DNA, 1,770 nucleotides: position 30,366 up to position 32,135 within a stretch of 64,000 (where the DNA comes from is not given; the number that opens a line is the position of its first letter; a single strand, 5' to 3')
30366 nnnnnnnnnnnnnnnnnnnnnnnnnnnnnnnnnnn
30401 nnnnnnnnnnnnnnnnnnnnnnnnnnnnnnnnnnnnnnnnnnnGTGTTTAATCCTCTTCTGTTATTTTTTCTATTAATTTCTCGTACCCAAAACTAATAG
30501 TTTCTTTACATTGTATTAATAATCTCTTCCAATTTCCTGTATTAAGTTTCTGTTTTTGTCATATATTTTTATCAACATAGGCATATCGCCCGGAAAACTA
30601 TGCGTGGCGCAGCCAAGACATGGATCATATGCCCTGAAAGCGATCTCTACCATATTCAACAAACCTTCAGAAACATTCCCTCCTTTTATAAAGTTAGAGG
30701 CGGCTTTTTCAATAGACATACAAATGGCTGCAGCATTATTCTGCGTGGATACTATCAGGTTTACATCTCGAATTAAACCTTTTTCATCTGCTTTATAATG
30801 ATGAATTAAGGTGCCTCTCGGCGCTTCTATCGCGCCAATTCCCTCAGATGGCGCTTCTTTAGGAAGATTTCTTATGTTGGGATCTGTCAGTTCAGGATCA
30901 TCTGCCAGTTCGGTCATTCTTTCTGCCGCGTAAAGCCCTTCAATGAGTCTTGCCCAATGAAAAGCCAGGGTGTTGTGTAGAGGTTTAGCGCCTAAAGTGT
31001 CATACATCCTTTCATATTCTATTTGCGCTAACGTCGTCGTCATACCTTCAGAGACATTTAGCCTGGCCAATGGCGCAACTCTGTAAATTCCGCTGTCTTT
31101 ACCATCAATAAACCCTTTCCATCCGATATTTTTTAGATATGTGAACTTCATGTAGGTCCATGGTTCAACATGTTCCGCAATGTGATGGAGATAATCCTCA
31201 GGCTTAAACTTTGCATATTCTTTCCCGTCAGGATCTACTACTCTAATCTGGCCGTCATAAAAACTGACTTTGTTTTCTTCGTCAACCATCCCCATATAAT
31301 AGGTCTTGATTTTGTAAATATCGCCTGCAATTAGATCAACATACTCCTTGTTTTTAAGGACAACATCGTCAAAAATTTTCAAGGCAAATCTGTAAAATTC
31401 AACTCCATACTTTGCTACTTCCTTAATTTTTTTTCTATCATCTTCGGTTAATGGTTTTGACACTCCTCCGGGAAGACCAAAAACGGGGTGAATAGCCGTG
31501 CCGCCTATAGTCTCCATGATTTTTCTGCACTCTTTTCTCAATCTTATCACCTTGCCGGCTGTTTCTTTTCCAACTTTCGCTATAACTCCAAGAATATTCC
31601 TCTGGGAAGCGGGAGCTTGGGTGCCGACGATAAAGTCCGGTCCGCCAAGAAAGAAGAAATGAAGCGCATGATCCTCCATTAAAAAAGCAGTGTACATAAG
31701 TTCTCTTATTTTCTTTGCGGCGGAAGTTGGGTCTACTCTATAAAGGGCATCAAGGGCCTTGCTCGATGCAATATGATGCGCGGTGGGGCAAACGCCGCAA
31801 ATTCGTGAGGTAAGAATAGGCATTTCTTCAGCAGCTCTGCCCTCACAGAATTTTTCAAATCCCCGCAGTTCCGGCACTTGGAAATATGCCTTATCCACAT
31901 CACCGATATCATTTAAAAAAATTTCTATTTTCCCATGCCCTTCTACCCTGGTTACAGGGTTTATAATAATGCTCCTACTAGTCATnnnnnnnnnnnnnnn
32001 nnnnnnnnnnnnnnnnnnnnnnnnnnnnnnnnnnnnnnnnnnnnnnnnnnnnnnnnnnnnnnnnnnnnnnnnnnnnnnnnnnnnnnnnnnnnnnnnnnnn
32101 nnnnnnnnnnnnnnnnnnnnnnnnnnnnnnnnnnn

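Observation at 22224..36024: Hdr/Mvh hydrogenase module embedded inside a Wsp-like chemosensory to c-di-GMP gene string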

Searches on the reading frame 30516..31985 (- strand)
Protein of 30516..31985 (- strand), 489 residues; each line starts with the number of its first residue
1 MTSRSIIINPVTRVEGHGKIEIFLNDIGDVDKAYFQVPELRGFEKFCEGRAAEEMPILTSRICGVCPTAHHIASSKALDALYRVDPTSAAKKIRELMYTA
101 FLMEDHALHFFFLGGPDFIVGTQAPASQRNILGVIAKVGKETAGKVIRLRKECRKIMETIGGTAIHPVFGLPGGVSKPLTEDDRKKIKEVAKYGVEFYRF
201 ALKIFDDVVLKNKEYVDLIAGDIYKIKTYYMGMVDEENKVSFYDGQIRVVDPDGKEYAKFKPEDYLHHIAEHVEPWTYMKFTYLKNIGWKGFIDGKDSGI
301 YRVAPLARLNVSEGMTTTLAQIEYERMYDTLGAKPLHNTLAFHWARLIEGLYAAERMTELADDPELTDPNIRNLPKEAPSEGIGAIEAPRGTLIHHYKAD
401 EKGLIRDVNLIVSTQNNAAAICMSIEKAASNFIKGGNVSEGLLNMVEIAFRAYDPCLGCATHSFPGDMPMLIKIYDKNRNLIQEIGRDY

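Call 4: search_protein_families(library=pfam, proteins=[window:30516-31985:-], max_evalue=0.001)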
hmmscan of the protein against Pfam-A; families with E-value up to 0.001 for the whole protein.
window:30516-31985:- (489 aa): 1 family
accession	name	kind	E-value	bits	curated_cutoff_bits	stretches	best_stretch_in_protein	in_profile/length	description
PF00374.24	NiFeSe_Hases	-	2e-36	126.5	25.8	2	41-123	1-83/508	Nickel-dependent hydrogenase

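Call 8: find_homologous_proteins(query=window:30516-31985:-, max_evalue=1e-30)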
Query window:30516-31985:- (489 aa): 8000 proteins with E <= 1e-30 among 8000 candidates; the best 120 are listed.
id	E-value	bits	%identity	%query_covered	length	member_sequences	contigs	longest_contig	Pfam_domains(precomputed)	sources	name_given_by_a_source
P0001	0.0e+0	1126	100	100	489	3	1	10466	PF00374.25,PF27537.1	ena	-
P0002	5.0e-252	855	74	99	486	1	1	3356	PF00374.25,PF27537.1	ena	-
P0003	2.5e-251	853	73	99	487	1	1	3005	PF00374.25,PF27537.1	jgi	jgi:F420-non-reducing hydrogenase large subunit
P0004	5.7e-250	848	73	99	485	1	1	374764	PF00374.25,PF27537.1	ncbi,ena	-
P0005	1.4e-247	840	72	100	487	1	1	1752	PF00374.25,PF27537.1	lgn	-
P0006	2.2e-247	840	71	99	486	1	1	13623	PF00374.25,PF27537.1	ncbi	-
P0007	5.3e-247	839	73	99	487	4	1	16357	PF00374.25,PF27537.1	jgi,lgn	jgi:F420-non-reducing hydrogenase large subunit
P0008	5.4e-246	835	72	99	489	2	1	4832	PF00374.25,PF27537.1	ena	-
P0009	6.5e-246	835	71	98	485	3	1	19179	PF00374.25,PF27537.1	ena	-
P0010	7.8e-246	835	72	99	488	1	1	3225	PF00374.25,PF27537.1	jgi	jgi:F420-non-reducing hydrogenase large subunit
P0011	1.3e-245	834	72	98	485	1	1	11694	PF00374.25,PF27537.1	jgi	-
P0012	2.6e-245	833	73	99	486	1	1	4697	PF00374.25,PF27537.1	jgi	jgi:F420-non-reducing hydrogenase large subunit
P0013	6.7e-245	832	71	99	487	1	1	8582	PF00374.25,PF27537.1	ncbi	-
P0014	1.0e-244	831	71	99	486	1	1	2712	PF00374.25,PF27537.1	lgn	-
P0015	3.3e-244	829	71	100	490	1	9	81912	PF00374.25,PF27537.1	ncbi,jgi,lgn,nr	ncbi:Ni/Fe hydrogenase subunit alpha [Candidatus Aminicenantes bacterium AC-335-B20]|jgi:F420-non-re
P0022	1.6e-243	827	71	99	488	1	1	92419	PF00374.25,PF27537.1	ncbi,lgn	ncbi:MAG: Ni/Fe hydrogenase subunit alpha [Nitrospirota bacterium]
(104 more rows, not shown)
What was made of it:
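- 30516..31985 (-): mvhA, [NiFe] hydrogenase large subunit (489 aa). Carries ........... and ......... motifs and a 27-aa C-terminal extension. Relatives 70-74% identical occur in many phyla (call 8).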

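Call 9: find_encoding_contigs(protein=P0004, flank=10000, max_places=3)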
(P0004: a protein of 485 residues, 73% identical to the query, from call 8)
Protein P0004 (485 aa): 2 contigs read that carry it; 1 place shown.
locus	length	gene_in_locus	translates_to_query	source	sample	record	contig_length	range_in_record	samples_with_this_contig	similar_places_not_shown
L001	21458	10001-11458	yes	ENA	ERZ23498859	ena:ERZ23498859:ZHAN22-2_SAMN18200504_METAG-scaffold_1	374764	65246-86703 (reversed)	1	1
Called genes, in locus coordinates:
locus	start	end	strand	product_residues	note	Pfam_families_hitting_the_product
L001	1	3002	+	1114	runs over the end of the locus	PF13510:Fer2_4, PF12838:Fer4_7 (weak), PF14697:Fer4_21 (weak), PF07992:Pyr_redox_2, PF07992:Pyr_redox_2, PF13450:NAD_binding_8, PF14697:Fer4_21, PF12838:Fer4_7, +9 more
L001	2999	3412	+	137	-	PF02662:FlpD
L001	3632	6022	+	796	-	PF00890:FAD_binding_2 (weak), PF01266:DAO (weak), PF07992:Pyr_redox_2 (weak), PF12831:FAD_oxidored, PF13450:NAD_binding_8 (weak), PF00037:Fer4 (weak), PF14697:Fer4_21, PF02662:FlpD, +6 more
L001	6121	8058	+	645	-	PF00890:FAD_binding_2 (weak), PF01266:DAO (weak), PF07992:Pyr_redox_2, PF12831:FAD_oxidored, PF13450:NAD_binding_8 (weak), PF12838:Fer4_7, PF13187:Fer4_9 (weak), PF14697:Fer4_21, +5 more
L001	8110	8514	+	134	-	PF05635:23S_rRNA_IVP, PF22296:bAvd (weak)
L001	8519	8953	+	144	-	PF02662:FlpD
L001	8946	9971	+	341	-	PF01058:Oxidored_q6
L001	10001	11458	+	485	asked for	PF27537:HoxH, PF00374:NiFeSe_Hases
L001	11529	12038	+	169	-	PF01750:HycI (weak)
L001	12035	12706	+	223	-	-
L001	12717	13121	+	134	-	PF13183:Fer4_8, PF13237:Fer4_10 (weak), PF13187:Fer4_9 (weak), PF13534:Fer4_17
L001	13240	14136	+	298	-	PF02754:CCG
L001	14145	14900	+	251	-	PF13510:Fer2_4 (faint), PF13183:Fer4_8 (faint), PF13534:Fer4_17 (faint), PF00037:Fer4 (faint), PF13237:Fer4_10 (weak), PF12838:Fer4_7, PF13187:Fer4_9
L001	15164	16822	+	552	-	PF00890:FAD_binding_2, PF07992:Pyr_redox_2 (faint)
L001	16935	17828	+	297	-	-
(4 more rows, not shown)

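Call 10: find_encoding_contigs(protein=P0022, flank=10000, max_places=3)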
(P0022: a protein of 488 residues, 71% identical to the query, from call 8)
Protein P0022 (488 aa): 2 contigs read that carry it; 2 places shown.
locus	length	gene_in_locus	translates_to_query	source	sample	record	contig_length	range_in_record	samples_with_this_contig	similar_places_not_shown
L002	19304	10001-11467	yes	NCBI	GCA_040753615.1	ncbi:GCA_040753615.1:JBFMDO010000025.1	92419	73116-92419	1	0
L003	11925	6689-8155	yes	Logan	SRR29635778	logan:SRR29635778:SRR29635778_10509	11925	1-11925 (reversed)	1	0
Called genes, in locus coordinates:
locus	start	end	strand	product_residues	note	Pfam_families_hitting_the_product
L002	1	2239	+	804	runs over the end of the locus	PF20437:LonC_helical, PF13654:AAA_32, PF20436:LonB_AAA-LID, PF05362:Lon_C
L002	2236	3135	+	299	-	PF03279:Lip_A_acyltrans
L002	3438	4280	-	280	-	PF13847:Methyltransf_31, PF08241:Methyltransf_11, PF08242:Methyltransf_12 (weak), PF13649:Methyltransf_25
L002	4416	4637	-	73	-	PF07927:HicA_toxin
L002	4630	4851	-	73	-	-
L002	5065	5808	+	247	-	PF07505:DUF5131 (weak), PF04055:Radical_SAM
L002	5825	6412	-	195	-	PF02525:Flavodoxin_2, PF03358:FMN_red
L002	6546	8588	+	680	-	PF01946:Thi4 (weak), PF00890:FAD_binding_2 (weak), PF12831:FAD_oxidored, PF00037:Fer4, PF12838:Fer4_7, PF13187:Fer4_9, PF13237:Fer4_10, PF14697:Fer4_21, +14 more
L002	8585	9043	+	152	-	PF02662:FlpD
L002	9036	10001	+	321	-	PF01058:Oxidored_q6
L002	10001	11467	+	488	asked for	PF27537:HoxH, PF00374:NiFeSe_Hases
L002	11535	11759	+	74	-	PF01206:TusA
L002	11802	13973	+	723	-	PF13682:CZB, PF18947:HAMP_2 (faint), PF00672:HAMP, PF00015:MCPsignal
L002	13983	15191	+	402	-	PF01676:Metalloenzyme, PF10143:PhosphMutase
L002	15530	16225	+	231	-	PF20582:UPF0758_N, PF12826:HHH_2 (weak), PF04002:RadC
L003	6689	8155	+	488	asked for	PF27537:HoxH, PF00374:NiFeSe_Hases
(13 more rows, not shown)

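Call 12: find_related_loci(query=window:30516-31985:-, collection=genome_contigs, flank=10000)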
Query window:30516-31985:- (489 aa) in genome_contigs; peptide patterns used: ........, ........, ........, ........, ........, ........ (x = any residue, [..] = any of these).
466 stretches matched a pattern; 439 encode a relative of the query (tblastn E <= 1e-3); the best 80 are kept; 80 distinct loci.
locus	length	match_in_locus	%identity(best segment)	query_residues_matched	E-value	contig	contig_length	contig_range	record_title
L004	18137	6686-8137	69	4-487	0e+0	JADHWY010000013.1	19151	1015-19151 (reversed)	MAG: Dehalococcoidales bacterium isolate BS750m-G39 BS-750m-C4397, whole genome shotgun sequence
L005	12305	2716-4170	67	4-488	0e+0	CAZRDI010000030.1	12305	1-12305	MAG TPA_asm: uncultured Dehalococcoidales bacterium isolate binchicken_co228_397 genome assembly, contig: NODE_7635_leng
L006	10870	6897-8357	67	2-488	0e+0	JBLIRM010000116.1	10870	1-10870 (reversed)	MAG: bacterium isolate MG2_202303_bin_300 MG2_202303_bin_300_scaffold_116, whole genome shotgun sequence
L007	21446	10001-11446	67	4-485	0e+0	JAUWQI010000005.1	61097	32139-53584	MAG: Dehalococcoidia bacterium isolate CSMAG_2498 CSMAG_2498_k141_145481_length_61097_cov_23.8430, whole genome shotgun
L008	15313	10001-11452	67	4-487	0e+0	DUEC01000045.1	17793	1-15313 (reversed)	MAG TPA_asm: Dehalococcoidia bacterium isolate A328 Contig45, whole genome shotgun sequence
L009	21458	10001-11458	67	2-487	0e+0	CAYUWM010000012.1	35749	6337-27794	MAG TPA_asm: uncultured Dehalococcoidales bacterium isolate binchicken_co81_435 genome assembly, contig: NODE_1352_lengt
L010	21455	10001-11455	67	1-485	0e+0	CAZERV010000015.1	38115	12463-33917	MAG TPA_asm: uncultured Spirochaetaceae bacterium isolate binchicken_co136_132 genome assembly, contig: NODE_499_length_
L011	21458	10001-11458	66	3-488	0e+0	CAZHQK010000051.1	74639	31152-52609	MAG TPA_asm: uncultured Acidobacteriota bacterium isolate SRP231805_co4_31 genome assembly, contig: k141_23618, whole ge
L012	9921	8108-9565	66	3-488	0e+0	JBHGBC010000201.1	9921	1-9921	MAG: bacterium isolate SBS.BIN.52 SBSBIN52_contig_201, whole genome shotgun sequence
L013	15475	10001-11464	67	1-488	0e+0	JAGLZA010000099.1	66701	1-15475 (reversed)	MAG: candidate division WOR-3 bacterium isolate RS_13_48 ZL320.bin.48.fa_99, whole genome shotgun sequence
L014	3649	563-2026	66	1-488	0e+0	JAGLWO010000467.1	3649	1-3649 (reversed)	MAG: Candidatus Cloacimonadota bacterium isolate RS_12_26 ZL285.bin.26.fa_467, whole genome shotgun sequence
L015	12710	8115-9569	67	4-488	0e+0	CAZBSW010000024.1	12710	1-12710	MAG TPA_asm: uncultured Thermotogae bacterium isolate SRP323688_co1_249 genome assembly, contig: NODE_7627_length_12710_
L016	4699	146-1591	67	4-485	0e+0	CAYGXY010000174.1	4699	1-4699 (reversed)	MAG TPA_asm: uncultured Dehalococcoidales bacterium isolate ERP119294_co2_461 genome assembly, contig: k141_3769344, who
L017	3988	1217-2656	66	9-488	0e+0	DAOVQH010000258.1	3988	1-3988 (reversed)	MAG TPA_asm: Candidatus Cloacimonadota bacterium isolate CSMAG_1570 CSMAG_1570_k141_2616427_length_3988_cov_102.9865, wh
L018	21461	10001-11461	65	2-488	0e+0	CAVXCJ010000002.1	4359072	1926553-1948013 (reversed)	MAG: Terriglobia bacterium isolate MFD04408.bin.1.174 genome assembly, contig: contig_28461, whole genome shotgun sequen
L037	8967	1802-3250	64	3-485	0e+0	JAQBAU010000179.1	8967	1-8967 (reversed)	MAG: Desulfobacterales bacterium isolate MAG_328_bin-12 328_bin-12_ctg-179, whole genome shotgun sequence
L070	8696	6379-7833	62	1-485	0e+0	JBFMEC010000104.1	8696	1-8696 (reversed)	MAG: Nitrospirota bacterium isolate MAG235 MAG235_104, whole genome shotgun sequence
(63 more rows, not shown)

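Call 17: search_protein_families(library=pfam, proteins=[L006:8369-8827:+, L006:9448-10059:+, L006:9211-10008:-, L006:10024-10842:-, L037:3623-5902:+, L037:6448-7125:+, L037:7152-8156:+, L070:1760-2908:+, L070:8150-8695:+, L070:318-722:+], max_evalue=0.001)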
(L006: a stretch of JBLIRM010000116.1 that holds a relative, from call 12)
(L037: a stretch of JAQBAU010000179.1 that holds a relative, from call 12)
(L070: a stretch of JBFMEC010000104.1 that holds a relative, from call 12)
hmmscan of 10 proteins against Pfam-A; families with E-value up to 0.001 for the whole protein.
L006:8369-8827:+ (152 aa): 1 family
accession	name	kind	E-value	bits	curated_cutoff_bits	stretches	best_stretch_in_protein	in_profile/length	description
PF01750.23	HycI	-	2.6e-10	40.7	23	1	22-147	2-128/130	Hydrogenase maturation protease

L006:9448-10059:+ (203 aa): 0 families

L006:9211-10008:- (265 aa): 8 families
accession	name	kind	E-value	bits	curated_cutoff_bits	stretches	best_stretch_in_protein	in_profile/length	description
PF13510.11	Fer2_4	-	1.9e-15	57.1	22.8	1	3-76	5-79/82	2Fe-2S iron-sulfur cluster binding domain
PF12838.12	Fer4_7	-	8.2e-12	45.8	27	2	125-180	1-51/52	4Fe-4S dicluster domain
PF14697.11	Fer4_21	-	7.7e-08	32.8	35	1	123-183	5-58/59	4Fe-4S dicluster domain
PF13237.11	Fer4_10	-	2.5e-07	30.9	25.5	2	123-178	6-53/53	4Fe-4S dicluster domain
PF13187.11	Fer4_9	-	4.8e-06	26.9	27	1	166-210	1-42/52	4Fe-4S dicluster domain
PF12797.12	Fer4_2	-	3.2e-05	24.1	24.5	0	161-179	4-22/22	4Fe-4S binding domain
PF00037.32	Fer4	-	3.7e-05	23.8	21.1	1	165-182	6-23/24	4Fe-4S binding domain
PF13183.11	Fer4_8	-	0.00028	21.8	27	1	124-180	3-67/68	4Fe-4S dicluster domain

L006:10024-10842:- (272 aa): 13 families
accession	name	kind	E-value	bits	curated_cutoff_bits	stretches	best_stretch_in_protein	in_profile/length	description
PF10589.14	NADH_4Fe-4S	-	9e-35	118.9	23.5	1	117-200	2-85/85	NADH-ubiquinone oxidoreductase-F iron-sulfur binding region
PF00037.32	Fer4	-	1.3e-12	47.4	21.1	2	248-269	2-23/24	4Fe-4S binding domain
PF12797.12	Fer4_2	-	1.4e-10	40.8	24.5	2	217-235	3-21/22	4Fe-4S binding domain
PF12837.12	Fer4_6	-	2e-10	40.5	25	2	218-238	3-23/24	4Fe-4S binding domain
PF12838.12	Fer4_7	-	6.3e-10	39.8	27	1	224-268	2-52/52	4Fe-4S dicluster domain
PF14697.11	Fer4_21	-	1.4e-09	38.3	35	1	218-267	2-55/59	4Fe-4S dicluster domain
PF13237.11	Fer4_10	-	3.9e-09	36.8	25.5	1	218-265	3-53/53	4Fe-4S dicluster domain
PF13187.11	Fer4_9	-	1.1e-08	35.4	27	1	223-267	1-50/52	4Fe-4S dicluster domain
PF13183.11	Fer4_8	-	1.1e-05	26.3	27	0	252-271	3-22/68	4Fe-4S dicluster domain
PF10531.15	SLBB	-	7.3e-05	23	27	1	32-56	2-26/55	SLBB domain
PF12800.12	Fer4_4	-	0.00011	22.7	24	0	252-266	2-16/17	4Fe-4S binding domain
PF25160.1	LdpA_Fe-S-bd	-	0.00017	21.7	27.6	0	205-240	12-44/49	LdpA Fe-S cluster-binding domain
PF22461.2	SLBB_2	-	0.00086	19.8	27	0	31-87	2-53/79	SLBB domain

L037:3623-5902:+ (759 aa): 8 families
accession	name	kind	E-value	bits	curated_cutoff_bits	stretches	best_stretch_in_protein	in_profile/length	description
PF00072.30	Response_reg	-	1.1e-23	84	30.2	1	635-746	1-110/111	Response regulator receiver domain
PF02518.31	HATPase_c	-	3.7e-23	82.5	26.4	1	494-614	2-110/111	Histidine kinase-, DNA gyrase B-, and HSP90-like ATPase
PF13426.13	PAS_9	-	7.1e-17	62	27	1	272-371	3-103/103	PAS domain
PF00989.32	PAS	-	5e-15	55.9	22.6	1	260-369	1-113/113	PAS fold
PF08448.16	PAS_4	-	1.9e-10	41.4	23.1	1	266-374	1-110/110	PAS fold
PF13188.13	PAS_8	-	4.3e-09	36.4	21.8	1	260-314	1-52/65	PAS domain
PF00512.31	HisKA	-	4.2e-07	30.3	26.9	1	389-450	3-63/66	His Kinase A (phospho-acceptor) domain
PF08447.18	PAS_3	-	8.7e-06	26.4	25.6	1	283-366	2-89/89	PAS fold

L037:6448-7125:+ (225 aa): 5 families
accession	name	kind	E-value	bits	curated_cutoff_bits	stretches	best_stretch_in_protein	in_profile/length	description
PF00989.32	PAS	-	3.2e-09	37.2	22.6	1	38-133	3-102/113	PAS fold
PF13426.13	PAS_9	-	3.5e-09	37.3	27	1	48-144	3-103/103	PAS domain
PF08448.16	PAS_4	-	1.6e-07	32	23.1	1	42-147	1-110/110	PAS fold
PF13188.13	PAS_8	-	7.3e-07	29.3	21.8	1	37-88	2-48/65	PAS domain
PF12860.13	PAS_7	-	0.0006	20.4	27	0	42-149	1-114/115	PAS fold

L037:7152-8156:+ (334 aa): 2 families
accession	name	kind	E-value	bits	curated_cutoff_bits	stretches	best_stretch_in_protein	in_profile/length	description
PF08541.16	ACP_syn_III_C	-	6.4e-23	81.2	26.6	1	249-333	2-88/90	3-Oxoacyl-[acyl-carrier-protein (ACP)] synthase III C terminal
PF08545.16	ACP_syn_III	-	3.3e-19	69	24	1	114-191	1-80/80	3-Oxoacyl-[acyl-carrier-protein (ACP)] synthase III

L070:1760-2908:+ (382 aa): 3 families
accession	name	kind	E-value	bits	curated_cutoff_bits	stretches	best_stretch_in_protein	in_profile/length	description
PF01018.28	GTP1_OBG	-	8e-66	220.9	27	1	48-202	1-155/155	GTP1/OBG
PF01926.29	MMR_HSR1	-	1.2e-21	77.4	21.9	1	206-327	2-112/113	50S ribosome-binding GTPase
PF02421.24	FeoB_N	-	2.7e-07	30.7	27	1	207-261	4-57/156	Ferrous iron transport protein B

L070:8150-8695:+ (182 aa): 0 families

L070:318-722:+ (134 aa): 0 families
